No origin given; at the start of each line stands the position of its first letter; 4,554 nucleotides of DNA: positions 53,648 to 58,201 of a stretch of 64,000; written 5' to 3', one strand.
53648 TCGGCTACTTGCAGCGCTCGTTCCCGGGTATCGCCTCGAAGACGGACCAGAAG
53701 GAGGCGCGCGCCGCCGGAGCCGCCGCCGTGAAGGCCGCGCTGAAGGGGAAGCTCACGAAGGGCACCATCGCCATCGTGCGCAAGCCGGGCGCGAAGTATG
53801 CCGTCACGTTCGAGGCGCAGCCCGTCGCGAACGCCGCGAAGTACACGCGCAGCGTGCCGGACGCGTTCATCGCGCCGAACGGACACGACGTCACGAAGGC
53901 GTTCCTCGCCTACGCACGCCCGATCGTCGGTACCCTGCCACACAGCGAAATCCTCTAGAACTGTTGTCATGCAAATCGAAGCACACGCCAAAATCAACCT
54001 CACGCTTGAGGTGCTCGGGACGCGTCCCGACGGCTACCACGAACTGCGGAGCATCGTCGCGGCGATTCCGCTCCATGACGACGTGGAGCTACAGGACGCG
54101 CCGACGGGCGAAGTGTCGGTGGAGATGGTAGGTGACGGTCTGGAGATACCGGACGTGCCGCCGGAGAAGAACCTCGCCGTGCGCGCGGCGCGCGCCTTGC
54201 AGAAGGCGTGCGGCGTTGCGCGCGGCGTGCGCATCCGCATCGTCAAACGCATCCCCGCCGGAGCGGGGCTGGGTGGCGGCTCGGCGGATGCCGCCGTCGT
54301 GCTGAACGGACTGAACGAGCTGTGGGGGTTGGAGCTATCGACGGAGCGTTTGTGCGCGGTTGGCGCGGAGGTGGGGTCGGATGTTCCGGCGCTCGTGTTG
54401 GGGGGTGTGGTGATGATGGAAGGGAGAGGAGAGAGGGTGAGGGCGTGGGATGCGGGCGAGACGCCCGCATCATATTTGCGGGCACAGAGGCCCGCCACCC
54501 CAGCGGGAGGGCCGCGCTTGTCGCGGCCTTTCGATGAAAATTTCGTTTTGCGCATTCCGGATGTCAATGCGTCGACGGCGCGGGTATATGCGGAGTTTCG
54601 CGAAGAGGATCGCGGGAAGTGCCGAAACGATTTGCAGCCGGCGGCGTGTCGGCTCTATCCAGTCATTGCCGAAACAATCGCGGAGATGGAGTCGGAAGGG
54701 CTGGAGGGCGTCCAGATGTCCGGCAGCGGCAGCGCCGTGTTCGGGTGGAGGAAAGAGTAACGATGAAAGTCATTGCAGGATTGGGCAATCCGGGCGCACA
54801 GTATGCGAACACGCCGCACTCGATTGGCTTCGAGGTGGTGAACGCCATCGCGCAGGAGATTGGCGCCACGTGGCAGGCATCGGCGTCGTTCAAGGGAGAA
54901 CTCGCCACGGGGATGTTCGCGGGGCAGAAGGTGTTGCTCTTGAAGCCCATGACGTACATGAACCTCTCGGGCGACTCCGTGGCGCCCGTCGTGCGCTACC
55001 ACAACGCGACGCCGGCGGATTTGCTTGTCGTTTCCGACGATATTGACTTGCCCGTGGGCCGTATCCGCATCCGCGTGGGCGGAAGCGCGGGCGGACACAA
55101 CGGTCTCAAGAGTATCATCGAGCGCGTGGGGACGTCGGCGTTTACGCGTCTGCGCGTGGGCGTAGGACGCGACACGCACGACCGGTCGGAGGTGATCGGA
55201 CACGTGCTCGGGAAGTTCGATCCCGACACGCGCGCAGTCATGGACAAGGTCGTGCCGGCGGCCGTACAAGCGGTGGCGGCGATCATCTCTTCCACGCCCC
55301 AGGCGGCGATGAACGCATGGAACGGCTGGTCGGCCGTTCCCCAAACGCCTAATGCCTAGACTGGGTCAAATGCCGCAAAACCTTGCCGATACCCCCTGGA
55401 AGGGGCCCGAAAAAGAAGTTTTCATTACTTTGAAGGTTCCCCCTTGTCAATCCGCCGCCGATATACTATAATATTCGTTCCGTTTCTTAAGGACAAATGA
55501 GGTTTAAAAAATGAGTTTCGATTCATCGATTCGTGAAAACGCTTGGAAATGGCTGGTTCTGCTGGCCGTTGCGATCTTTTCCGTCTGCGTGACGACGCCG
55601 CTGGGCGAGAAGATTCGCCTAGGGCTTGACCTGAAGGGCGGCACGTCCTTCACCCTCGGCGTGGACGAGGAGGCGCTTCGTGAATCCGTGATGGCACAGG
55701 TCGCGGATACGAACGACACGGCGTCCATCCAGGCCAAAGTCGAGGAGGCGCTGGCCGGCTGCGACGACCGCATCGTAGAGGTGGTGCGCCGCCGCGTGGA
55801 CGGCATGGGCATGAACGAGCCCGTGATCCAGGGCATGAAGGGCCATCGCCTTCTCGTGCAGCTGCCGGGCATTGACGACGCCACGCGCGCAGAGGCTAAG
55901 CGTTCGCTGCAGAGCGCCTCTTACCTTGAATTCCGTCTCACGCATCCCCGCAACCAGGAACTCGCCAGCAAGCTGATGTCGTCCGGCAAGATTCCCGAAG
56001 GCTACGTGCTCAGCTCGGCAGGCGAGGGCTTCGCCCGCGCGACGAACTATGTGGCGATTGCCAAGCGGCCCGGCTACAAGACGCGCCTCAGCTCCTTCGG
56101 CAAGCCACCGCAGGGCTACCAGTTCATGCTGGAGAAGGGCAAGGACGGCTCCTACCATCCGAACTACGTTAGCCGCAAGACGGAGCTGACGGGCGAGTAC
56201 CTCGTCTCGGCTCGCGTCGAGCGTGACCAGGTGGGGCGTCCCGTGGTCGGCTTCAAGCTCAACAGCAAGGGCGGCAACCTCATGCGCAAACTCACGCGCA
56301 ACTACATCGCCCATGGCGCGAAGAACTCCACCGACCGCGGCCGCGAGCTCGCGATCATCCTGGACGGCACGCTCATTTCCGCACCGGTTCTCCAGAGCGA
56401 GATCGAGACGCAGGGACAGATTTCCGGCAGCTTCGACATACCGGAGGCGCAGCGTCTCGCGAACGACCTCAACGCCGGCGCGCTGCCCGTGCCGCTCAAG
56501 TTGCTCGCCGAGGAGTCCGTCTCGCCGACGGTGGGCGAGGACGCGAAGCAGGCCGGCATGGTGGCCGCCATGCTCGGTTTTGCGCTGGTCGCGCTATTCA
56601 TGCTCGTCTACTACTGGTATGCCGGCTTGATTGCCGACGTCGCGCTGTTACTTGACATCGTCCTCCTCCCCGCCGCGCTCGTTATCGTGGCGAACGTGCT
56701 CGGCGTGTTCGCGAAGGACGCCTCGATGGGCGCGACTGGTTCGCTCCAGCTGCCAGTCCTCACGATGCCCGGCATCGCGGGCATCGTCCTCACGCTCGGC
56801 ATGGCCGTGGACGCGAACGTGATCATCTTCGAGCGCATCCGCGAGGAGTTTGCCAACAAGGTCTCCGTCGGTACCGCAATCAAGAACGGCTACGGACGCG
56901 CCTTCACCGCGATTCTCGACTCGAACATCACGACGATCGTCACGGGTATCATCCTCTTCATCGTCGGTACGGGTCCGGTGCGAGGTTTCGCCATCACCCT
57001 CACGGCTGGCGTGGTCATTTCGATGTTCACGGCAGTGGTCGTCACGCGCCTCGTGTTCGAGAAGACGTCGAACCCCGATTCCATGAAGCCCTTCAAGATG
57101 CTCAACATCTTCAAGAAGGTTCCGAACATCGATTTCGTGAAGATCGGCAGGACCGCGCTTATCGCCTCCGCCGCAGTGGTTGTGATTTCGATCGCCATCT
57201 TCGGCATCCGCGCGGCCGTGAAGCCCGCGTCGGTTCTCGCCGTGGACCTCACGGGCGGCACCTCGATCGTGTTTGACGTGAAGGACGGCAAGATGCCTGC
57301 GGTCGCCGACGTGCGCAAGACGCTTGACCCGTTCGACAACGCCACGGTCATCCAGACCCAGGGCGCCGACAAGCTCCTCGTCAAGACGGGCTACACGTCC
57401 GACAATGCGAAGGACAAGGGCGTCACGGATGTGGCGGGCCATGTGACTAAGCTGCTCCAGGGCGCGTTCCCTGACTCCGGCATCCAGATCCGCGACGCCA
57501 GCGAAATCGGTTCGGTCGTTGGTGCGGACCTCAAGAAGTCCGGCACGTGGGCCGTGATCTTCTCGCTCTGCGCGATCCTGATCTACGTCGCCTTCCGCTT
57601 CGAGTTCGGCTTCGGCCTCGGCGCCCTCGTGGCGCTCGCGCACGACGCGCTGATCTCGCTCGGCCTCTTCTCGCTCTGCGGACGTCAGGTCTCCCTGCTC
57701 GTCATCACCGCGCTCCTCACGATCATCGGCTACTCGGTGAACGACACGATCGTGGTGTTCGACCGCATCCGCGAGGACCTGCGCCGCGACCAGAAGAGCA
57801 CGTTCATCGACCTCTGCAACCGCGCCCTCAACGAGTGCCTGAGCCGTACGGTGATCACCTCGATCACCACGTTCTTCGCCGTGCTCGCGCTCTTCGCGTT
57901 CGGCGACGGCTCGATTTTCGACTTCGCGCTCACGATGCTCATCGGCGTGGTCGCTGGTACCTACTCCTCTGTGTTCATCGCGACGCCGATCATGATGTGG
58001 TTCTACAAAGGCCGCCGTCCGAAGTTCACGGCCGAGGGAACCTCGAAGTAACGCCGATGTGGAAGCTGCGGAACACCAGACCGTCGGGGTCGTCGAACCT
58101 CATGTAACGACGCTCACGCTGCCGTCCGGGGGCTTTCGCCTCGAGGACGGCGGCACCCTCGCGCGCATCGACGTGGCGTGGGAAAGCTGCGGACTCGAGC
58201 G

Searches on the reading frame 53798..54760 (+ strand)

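Call 27: search_protein_families(library=pfam, proteins=[window:53798-54760:+], max_evalue=0.001)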
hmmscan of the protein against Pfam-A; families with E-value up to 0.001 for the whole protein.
window:53798-54760:+ (320 aa): 2 families
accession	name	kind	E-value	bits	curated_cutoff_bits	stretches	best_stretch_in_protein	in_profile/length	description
PF00288.32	GHMP_kinases_N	-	6.6e-20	71.6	22.3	1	125-203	1-87/87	GHMP kinases N terminal domain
PF08544.19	GHMP_kinases_C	-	9e-07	29.6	21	1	264-317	10-65/85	GHMP kinases C terminal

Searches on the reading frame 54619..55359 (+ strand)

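Call 27: search_protein_families(library=pfam, proteins=[window:54619-55359:+], max_evalue=0.001)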
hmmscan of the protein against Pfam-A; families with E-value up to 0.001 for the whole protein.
window:54619-55359:+ (246 aa): 1 family
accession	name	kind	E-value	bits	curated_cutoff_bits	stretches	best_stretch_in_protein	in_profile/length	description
PF01195.25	Pept_tRNA_hydro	-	5.2e-63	212.6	27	1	51-235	1-183/183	Peptidyl-tRNA hydrolase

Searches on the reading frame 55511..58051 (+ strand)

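Call 27: search_protein_families(library=pfam, proteins=[window:55511-58051:+], max_evalue=0.001)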
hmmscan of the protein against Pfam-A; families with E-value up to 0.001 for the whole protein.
window:55511-58051:+ (846 aa): 4 families
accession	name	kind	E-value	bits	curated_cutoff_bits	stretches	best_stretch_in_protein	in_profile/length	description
PF02355.23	SecD_SecF_C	-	2.1e-74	249.4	20.5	2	657-832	12-187/189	Protein export membrane protein SecD/SecF, C-terminal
PF22599.2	SecDF_P1_head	-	5.5e-28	97.6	27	1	214-327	9-114/114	SecDF, P1 head subdomain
PF21760.3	SecD_1st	-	1.1e-14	54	27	1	87-144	3-58/60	Protein translocase subunit SecDF, P1 domain, N-terminal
PF07549.19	Sec_GG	-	1.7e-06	27.8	20.3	1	35-53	8-26/28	SecD/SecF GG Motif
